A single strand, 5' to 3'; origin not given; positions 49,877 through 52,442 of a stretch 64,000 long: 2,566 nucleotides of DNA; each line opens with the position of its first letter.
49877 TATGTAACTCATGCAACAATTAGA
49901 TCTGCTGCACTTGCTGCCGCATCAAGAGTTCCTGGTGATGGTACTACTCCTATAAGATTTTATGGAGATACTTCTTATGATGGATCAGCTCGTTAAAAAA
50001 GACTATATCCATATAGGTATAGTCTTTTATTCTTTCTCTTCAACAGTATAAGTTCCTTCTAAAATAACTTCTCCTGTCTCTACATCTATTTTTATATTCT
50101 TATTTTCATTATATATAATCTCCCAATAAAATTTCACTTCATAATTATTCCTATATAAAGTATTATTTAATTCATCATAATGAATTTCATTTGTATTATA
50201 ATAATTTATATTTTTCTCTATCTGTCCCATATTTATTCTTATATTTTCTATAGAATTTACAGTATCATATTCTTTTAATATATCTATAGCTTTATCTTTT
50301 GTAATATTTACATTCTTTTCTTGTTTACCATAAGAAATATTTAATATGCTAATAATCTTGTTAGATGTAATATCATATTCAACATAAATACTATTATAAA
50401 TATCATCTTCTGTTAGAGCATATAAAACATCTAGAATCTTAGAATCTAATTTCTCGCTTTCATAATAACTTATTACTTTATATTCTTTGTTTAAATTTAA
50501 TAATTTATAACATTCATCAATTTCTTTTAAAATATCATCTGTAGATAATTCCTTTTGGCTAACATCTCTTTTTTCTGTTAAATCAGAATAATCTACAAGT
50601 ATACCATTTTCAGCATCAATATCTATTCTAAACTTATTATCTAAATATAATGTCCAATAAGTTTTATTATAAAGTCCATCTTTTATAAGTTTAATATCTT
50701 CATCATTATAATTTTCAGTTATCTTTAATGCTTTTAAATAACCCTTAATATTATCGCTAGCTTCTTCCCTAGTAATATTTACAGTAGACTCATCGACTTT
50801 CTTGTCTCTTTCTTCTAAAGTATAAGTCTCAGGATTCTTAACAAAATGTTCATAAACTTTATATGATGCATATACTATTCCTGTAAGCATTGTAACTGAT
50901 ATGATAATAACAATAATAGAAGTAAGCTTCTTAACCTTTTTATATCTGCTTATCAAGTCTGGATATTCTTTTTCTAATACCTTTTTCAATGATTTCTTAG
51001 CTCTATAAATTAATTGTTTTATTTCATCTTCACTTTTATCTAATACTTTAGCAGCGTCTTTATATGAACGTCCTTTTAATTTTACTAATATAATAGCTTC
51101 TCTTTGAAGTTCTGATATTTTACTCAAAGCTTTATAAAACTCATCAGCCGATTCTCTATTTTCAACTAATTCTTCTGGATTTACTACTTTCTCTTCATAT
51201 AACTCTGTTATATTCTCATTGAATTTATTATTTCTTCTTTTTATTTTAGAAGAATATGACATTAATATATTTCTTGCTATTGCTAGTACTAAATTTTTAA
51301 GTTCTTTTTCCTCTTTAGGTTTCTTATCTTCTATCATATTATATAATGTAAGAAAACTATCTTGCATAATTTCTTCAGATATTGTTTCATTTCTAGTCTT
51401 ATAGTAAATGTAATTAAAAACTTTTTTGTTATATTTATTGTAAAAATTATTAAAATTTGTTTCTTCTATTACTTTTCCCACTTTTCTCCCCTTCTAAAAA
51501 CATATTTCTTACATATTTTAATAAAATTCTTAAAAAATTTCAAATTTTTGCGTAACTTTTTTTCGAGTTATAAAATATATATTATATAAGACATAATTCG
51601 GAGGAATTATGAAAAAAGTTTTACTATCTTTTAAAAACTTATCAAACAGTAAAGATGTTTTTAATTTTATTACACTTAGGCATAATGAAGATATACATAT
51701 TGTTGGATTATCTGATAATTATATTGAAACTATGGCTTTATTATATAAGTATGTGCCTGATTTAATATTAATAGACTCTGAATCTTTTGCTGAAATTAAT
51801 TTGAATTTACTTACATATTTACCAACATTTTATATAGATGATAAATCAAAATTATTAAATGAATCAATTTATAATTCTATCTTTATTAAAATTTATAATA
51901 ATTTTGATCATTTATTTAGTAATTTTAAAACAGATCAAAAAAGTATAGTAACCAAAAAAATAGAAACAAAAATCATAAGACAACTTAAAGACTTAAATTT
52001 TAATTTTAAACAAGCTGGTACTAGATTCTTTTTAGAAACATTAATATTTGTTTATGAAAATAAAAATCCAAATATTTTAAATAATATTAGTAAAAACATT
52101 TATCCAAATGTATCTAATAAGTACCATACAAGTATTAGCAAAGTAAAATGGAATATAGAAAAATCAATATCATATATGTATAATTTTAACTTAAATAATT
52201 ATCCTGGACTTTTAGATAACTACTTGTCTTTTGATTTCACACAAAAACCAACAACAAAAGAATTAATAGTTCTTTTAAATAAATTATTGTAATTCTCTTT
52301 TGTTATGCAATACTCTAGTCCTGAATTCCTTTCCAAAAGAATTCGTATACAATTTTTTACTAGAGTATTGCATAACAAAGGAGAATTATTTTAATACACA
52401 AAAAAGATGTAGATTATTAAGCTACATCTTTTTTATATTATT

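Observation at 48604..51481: One-component membrane-tethered ECF sigma factor facing an operon of two secreted proteins, one sharing its PepSY-like modules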

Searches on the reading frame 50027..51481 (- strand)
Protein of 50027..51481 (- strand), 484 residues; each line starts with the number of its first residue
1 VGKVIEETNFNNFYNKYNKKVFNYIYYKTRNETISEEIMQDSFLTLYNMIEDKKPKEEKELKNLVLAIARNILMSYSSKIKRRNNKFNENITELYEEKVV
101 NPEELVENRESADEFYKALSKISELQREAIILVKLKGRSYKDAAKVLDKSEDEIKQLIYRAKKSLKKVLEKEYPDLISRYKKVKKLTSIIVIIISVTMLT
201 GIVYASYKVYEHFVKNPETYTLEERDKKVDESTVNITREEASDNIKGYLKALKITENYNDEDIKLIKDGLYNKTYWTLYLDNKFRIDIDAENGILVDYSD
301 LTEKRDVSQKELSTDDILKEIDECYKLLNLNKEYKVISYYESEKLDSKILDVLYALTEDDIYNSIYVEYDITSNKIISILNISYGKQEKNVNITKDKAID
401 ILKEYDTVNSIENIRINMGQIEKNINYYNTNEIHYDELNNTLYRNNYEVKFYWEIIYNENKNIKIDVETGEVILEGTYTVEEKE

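Call 3: search_protein_families(library=pfam, proteins=[window:50027-51481:-], max_evalue=1)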
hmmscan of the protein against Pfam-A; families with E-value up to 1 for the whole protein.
window:50027-51481:- (484 aa): 5 families
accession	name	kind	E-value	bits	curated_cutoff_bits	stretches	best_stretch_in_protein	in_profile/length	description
PF08281.18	Sigma70_r4_2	-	6.3e-12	45.4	25.7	1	113-165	2-54/54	Sigma-70, region 4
PF04545.22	Sigma70_r4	-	1.2e-06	28.4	24.1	1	118-167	1-50/50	Sigma-70, region 4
PF22233.2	PhyR_sigma-like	-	1.1e-05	25.6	27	1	119-164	1-46/50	Response regulator PhyR, sigma-like domain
PF04542.20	Sigma70_r2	-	0.00053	20.2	24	1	13-79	1-67/71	Sigma-70 region 2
PF04972.22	BON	-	0.061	14.1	27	1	459-482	20-44/69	BON domain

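Call 4: search_protein_families(library=ncbifam, proteins=[window:50027-51481:-], max_evalue=1)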
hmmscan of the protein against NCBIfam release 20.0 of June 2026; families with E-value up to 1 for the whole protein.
window:50027-51481:- (484 aa): 77 families (the best 25 are shown)
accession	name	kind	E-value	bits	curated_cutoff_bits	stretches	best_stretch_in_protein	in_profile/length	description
TIGR02950.1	SigM_subfam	subfamily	6.1e-24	84.7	147.95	1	11-169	3-158/159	RNA polymerase sigma factor, SigM family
TIGR02952.1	Sig70_famx2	equivalog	4.3e-22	78.8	206.45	1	6-169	9-170/170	ECF subfamily RNA polymerase sigma factor, BldN family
NF007226.0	PRK09644.1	equivalog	3.5e-18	66.2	199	1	11-172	4-160/166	RNA polymerase sigma factor SigM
TIGR02937.1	sigma70-ECF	superfamily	4.1e-18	65.5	42.9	1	10-168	3-164/165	sigma-70 family RNA polymerase sigma factor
TIGR02985.1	Sig70_bacteroi1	subfamily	5.3e-17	62.5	126.4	1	9-169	2-162/162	RNA polymerase sigma-70 factor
NF007220.0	PRK09639.1-5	equivalog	5.3e-17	62.2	260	1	8-179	3-174/181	RNA polymerase sigma factor SigX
NF009166.1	PRK12513.1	equivalog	2.3e-15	56.8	206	1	8-172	22-189/193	RNA polymerase sigma factor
NF058625.1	sigma_PG0214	equivalog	5e-15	55.6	130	1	6-172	2-164/170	GFO_1088 family ECF-type sigma factor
NF004113.0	PRK05602.1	equivalog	5.7e-14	52.2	208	1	32-173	69-205/211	RNA polymerase sigma factor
NF009168.0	PRK12515.1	subfamily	8.1e-14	51.5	236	1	9-171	23-181/189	RNA polymerase sigma factor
NF007217.0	PRK09639.1-1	equivalog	1.3e-13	51.2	239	1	8-176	3-172/194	RNA polymerase sigma factor SigX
TIGR02989.1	Sig-70_gvs1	subfamily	2.5e-13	50.3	124.55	1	9-166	2-155/158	RNA polymerase sigma-70 factor, Rhodopirellula/Verrucomicrobium family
NF006550.0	PRK09047.1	equivalog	5.6e-12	45.5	173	1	7-172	11-190/194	RNA polymerase sigma factor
NF009198.0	PRK12546.1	equivalog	6.7e-12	45.5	270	1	28-177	27-169/188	RNA polymerase sigma factor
NF007228.0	PRK09646.1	subfamily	1.8e-11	44.1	226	1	6-170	28-191/194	ECF RNA polymerase sigma factor SigK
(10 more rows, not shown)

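Call 9: find_homologous_proteins(query=window:50027-51481:-)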
Query window:50027-51481:- (484 aa): 50 proteins with E <= 0.001 among 8000 candidates.
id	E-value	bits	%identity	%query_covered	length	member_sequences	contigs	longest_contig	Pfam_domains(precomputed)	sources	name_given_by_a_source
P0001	1.0e-296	1002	100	100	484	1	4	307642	PF22233.3,PF04545.23,PF08281.19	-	-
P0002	3.6e-293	990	99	100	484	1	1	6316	PF22233.3,PF04545.23,PF08281.19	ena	-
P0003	3.7e-293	990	99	100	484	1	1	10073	PF22233.3,PF04545.23,PF08281.19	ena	-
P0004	1.2e-292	989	99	100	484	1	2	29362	PF22233.3,PF04545.23,PF08281.19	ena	-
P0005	4.7e-292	987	99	100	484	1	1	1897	PF22233.3,PF04545.23,PF08281.19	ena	-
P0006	1.5e-291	985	98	100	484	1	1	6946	PF22233.3,PF04545.23,PF08281.19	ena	-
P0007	1.5e-290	982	98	100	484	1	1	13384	PF22233.3,PF04545.23,PF08281.19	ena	-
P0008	1.6e-290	982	98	100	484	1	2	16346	PF22233.3,PF04545.23,PF08281.19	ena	-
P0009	3.7e-290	980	98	100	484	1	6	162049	PF22233.3,PF04545.23,PF08281.19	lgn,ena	-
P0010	5.0e-290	980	98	100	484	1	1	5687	PF22233.3,PF04545.23,PF08281.19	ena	-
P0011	2.3e-289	978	98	100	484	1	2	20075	PF22233.3,PF04545.23,PF08281.19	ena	-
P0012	2.5e-288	974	98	100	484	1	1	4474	PF04545.23,PF08281.19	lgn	-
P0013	2.3e-285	965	96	100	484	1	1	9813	PF22233.3,PF04545.23,PF08281.19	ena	-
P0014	5.2e-272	921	93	100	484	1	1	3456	PF22233.3,PF04545.23,PF08281.19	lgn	-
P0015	2.2e-269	912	92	100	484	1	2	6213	PF22233.3,PF04545.23,PF08281.19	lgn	-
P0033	2.0e-223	761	76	100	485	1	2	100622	PF04545.23,PF08281.19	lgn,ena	-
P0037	2.6e-215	734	74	100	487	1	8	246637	PF04545.23,PF08281.19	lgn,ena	-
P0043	8.8e-111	389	47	96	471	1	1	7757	PF04545.23,PF03413.26,PF04542.21,PF08281.19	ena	-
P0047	2.3e-34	138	29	97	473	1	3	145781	PF04545.23,PF04542.21,PF08281.19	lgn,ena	-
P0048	6.8e-33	133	29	97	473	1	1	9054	PF04545.23,PF04542.21,PF08281.19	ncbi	-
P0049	1.6e-12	65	31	49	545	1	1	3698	PF04545.23,PF04542.21,PF08281.19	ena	-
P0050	3.1e-12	65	31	33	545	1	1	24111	PF04545.23,PF04542.21,PF08281.19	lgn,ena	-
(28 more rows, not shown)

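Call 10: find_encoding_contigs(protein=P0033, flank=6000, max_places=2)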
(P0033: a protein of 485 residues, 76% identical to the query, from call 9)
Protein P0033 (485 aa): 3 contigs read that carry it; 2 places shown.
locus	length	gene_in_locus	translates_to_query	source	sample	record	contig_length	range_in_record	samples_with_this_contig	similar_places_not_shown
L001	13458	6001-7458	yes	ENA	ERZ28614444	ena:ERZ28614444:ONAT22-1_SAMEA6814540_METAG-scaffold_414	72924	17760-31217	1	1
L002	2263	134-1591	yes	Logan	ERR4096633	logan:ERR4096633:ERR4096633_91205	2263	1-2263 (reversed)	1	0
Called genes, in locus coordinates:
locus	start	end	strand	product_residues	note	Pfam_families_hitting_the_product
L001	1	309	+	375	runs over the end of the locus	PF02618:YceG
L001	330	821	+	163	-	PF00293:NUDIX, PF14815:NUDIX_4 (faint)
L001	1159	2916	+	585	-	PF01336:tRNA_anti-codon, PF00152:tRNA-synt_2, PF02938:GAD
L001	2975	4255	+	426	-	-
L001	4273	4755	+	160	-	PF03449:GreA_GreB_N, PF01272:GreA_GreB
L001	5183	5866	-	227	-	PF08769:Spo0A_C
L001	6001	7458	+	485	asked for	PF04545:Sigma70_r4 (weak), PF08281:Sigma70_r4_2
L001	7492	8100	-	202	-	-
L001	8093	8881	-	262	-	-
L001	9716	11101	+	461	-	PF28494:GlyRS_ins_1 (weak), PF00587:tRNA-synt_2b, PF03129:HGTP_anticodon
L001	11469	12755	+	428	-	PF00278:Orn_DAP_Arg_deC, PF02784:Orn_Arg_deC_N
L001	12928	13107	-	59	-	-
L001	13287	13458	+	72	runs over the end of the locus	-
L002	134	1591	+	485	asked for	PF04545:Sigma70_r4 (weak), PF08281:Sigma70_r4_2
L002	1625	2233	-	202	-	-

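Call 11: find_encoding_contigs(protein=P0037, flank=6000, max_places=2)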
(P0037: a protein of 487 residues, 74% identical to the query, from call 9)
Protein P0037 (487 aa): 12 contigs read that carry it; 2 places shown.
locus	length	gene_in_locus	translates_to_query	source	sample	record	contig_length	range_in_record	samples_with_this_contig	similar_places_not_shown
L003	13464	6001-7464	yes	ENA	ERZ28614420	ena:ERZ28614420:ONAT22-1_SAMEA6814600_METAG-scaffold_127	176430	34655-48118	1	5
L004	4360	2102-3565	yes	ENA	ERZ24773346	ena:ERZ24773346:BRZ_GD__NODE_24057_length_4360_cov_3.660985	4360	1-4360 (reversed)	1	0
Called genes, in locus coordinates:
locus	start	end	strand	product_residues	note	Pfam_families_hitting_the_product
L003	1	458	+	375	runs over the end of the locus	PF02618:YceG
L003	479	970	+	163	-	PF00293:NUDIX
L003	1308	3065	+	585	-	PF01336:tRNA_anti-codon, PF00152:tRNA-synt_2, PF02938:GAD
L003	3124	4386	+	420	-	-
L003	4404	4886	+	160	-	PF03449:GreA_GreB_N, PF01272:GreA_GreB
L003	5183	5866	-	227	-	PF08769:Spo0A_C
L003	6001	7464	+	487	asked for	PF04545:Sigma70_r4 (weak), PF08281:Sigma70_r4_2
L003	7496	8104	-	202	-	-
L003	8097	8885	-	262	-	-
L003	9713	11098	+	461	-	PF28494:GlyRS_ins_1 (weak), PF00587:tRNA-synt_2b, PF03129:HGTP_anticodon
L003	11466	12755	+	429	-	PF00278:Orn_DAP_Arg_deC, PF02784:Orn_Arg_deC_N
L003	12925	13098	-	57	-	-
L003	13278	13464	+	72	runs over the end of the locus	-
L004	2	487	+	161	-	?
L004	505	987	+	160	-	PF03449:GreA_GreB_N, PF01272:GreA_GreB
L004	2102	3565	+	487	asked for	PF04545:Sigma70_r4 (weak), PF08281:Sigma70_r4_2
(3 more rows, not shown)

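Call 12: find_encoding_contigs(protein=P0043, flank=6000, max_places=2)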
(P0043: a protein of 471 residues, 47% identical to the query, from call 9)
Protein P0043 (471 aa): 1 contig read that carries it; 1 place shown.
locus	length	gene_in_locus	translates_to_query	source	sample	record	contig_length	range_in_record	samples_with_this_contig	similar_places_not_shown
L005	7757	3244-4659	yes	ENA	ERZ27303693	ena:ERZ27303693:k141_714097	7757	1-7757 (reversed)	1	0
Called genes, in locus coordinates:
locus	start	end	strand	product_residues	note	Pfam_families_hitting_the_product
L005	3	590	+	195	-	?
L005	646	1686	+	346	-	-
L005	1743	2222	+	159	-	PF03449:GreA_GreB_N, PF01272:GreA_GreB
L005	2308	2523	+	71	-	-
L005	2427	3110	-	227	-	PF08769:Spo0A_C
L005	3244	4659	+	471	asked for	PF04542:Sigma70_r2 (weak), PF08281:Sigma70_r4_2, PF04545:Sigma70_r4, PF03413:PepSY (faint)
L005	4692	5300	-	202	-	-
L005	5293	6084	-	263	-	-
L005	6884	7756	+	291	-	?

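Call 13: find_encoding_contigs(protein=P0047, flank=6000, max_places=2)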
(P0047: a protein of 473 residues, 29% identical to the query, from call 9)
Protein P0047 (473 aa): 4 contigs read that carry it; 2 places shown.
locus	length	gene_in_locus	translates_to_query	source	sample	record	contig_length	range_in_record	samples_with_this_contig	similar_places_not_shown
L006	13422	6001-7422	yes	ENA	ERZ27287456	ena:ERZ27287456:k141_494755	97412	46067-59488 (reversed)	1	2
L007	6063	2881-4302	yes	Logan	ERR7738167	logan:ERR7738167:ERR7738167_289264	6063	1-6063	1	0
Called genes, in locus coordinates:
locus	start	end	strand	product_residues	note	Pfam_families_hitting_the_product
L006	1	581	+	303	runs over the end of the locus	-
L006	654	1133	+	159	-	PF03449:GreA_GreB_N, PF01272:GreA_GreB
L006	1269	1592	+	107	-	-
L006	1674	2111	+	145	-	-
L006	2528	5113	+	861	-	PF00005:ABC_tran, PF02687:FtsX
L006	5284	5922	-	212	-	PF08769:Spo0A_C (weak)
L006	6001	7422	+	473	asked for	PF04542:Sigma70_r2, PF04545:Sigma70_r4, PF08281:Sigma70_r4_2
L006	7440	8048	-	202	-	-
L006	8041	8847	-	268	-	-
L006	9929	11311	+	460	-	PF28494:GlyRS_ins_1 (weak), PF00587:tRNA-synt_2b, PF03129:HGTP_anticodon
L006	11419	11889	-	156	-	-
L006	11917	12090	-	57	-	-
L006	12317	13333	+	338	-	PF00579:tRNA-synt_1b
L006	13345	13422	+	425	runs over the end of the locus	PF01018:GTP1_OBG, PF03193:RsgA_GTPase (faint), PF01926:MMR_HSR1, PF02421:FeoB_N, PF00071:Ras (faint), PF09269:DUF1967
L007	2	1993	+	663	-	?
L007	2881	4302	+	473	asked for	PF04542:Sigma70_r2, PF04545:Sigma70_r4, PF08281:Sigma70_r4_2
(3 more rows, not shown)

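Call 15: find_encoding_contigs(protein=P0048, flank=8000, max_places=2)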
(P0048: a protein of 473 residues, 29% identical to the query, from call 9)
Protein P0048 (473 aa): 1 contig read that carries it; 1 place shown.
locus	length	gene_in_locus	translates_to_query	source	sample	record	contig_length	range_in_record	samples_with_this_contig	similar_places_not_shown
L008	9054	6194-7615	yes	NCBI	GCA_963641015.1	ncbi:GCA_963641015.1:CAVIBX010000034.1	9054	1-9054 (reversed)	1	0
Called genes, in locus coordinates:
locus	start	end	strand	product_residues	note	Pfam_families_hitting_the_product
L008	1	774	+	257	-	?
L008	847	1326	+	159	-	PF03449:GreA_GreB_N, PF01272:GreA_GreB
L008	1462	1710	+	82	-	-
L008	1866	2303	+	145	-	-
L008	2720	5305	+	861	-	PF00005:ABC_tran, PF02687:FtsX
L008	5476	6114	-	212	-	PF08769:Spo0A_C (weak)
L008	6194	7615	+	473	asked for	PF04542:Sigma70_r2, PF04545:Sigma70_r4, PF08281:Sigma70_r4_2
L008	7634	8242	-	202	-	-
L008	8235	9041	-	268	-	-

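Call 16: find_encoding_contigs(protein=P0050, flank=8000, max_places=2)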
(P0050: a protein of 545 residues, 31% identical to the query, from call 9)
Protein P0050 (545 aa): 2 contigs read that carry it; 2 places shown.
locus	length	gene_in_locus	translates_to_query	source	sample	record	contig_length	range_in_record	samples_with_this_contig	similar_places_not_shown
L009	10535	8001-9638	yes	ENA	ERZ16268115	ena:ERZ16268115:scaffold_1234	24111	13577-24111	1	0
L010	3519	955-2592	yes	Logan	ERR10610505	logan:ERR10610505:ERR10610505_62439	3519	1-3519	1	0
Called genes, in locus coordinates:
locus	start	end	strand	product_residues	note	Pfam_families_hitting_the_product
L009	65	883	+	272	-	PF01263:Aldose_epim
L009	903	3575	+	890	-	PF00133:tRNA-synt_1, PF01406:tRNA-synt_1e (faint), PF09334:tRNA-synt_1g, PF13603:tRNA-synt_1_2, PF09334:tRNA-synt_1g, PF08264:Anticodon_1, PF10458:Val_tRNA-synt_C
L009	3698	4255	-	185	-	-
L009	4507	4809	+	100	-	PF07873:YabP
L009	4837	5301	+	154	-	PF09578:Spore_YabQ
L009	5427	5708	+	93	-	-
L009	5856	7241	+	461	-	PF07498:Rho_N, PF07497:Rho_RNA_bind, PF00006:ATP-synt_ab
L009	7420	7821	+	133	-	-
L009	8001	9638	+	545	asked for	PF04542:Sigma70_r2, PF04545:Sigma70_r4, PF08281:Sigma70_r4_2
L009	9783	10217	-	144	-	-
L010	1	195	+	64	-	?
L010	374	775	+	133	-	-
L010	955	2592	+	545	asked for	PF04542:Sigma70_r2, PF04545:Sigma70_r4, PF08281:Sigma70_r4_2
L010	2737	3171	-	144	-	-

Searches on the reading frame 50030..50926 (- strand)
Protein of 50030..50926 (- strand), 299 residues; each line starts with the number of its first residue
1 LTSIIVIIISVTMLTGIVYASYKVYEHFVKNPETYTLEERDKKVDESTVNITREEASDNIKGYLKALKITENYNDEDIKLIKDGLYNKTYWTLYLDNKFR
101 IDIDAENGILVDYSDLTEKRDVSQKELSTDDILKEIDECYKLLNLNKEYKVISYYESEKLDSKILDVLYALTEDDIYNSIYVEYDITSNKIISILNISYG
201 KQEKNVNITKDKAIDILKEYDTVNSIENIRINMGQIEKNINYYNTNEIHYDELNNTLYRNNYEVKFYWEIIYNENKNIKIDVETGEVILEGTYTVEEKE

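Call 64: search_solved_structures(query=A5, max_evalue=10)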
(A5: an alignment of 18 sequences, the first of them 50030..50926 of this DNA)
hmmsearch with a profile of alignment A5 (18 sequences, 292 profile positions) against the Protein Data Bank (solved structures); distinct sequences matched with E-value up to 10: 5.
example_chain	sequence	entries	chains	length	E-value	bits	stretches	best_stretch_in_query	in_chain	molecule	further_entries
2mt4_A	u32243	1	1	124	0.083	15.4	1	132-228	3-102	Transcription termination/antitermination protein NusA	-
7xcm_A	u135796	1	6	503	1.3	11.5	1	168-219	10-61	Trimethylamine methyltransferase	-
7xcl_A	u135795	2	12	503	1.3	11.5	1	168-219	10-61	Trimethylamine methyltransferase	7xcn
7ane_A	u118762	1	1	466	2.3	10.6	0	161-185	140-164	Ribosomal protein L3-like protein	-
7aih_A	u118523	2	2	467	2.3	10.6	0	161-185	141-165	Ribosomal protein L3-like protein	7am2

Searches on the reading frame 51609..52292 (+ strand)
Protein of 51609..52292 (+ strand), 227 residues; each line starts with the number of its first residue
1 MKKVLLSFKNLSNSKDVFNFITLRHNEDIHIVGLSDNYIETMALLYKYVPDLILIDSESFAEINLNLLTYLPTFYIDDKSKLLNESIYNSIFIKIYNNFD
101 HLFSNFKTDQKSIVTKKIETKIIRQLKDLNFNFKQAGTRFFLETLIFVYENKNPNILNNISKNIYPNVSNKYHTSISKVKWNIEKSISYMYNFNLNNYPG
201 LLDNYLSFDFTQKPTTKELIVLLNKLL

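Call 3: search_protein_families(library=pfam, proteins=[window:51609-52292:+], max_evalue=1)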
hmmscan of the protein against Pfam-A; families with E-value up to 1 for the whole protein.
window:51609-52292:+ (227 aa): 1 family
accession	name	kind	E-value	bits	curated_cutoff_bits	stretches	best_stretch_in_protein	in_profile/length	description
PF08769.17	Spo0A_C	-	8.7e-11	42.2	25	1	124-224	3-101/104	Sporulation initiation factor Spo0A C terminal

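Call 4: search_protein_families(library=ncbifam, proteins=[window:51609-52292:+], max_evalue=1)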
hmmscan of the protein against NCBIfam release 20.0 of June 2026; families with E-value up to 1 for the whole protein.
window:51609-52292:+ (227 aa): 3 families
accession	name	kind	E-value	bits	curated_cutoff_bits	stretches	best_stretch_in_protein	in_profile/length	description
TIGR02875.1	spore_0_A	equivalog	4e-11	42.6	200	2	104-223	134-251/262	sporulation transcription factor Spo0A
NF008891.0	PRK11924.1-5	subfamily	0.0016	18.6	259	1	73-120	19-65/171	RNA polymerase sigma factor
NF008677.0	PRK11697.1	equivalog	0.064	12.6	246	1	22-58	20-56/238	two-component system response regulator BtsR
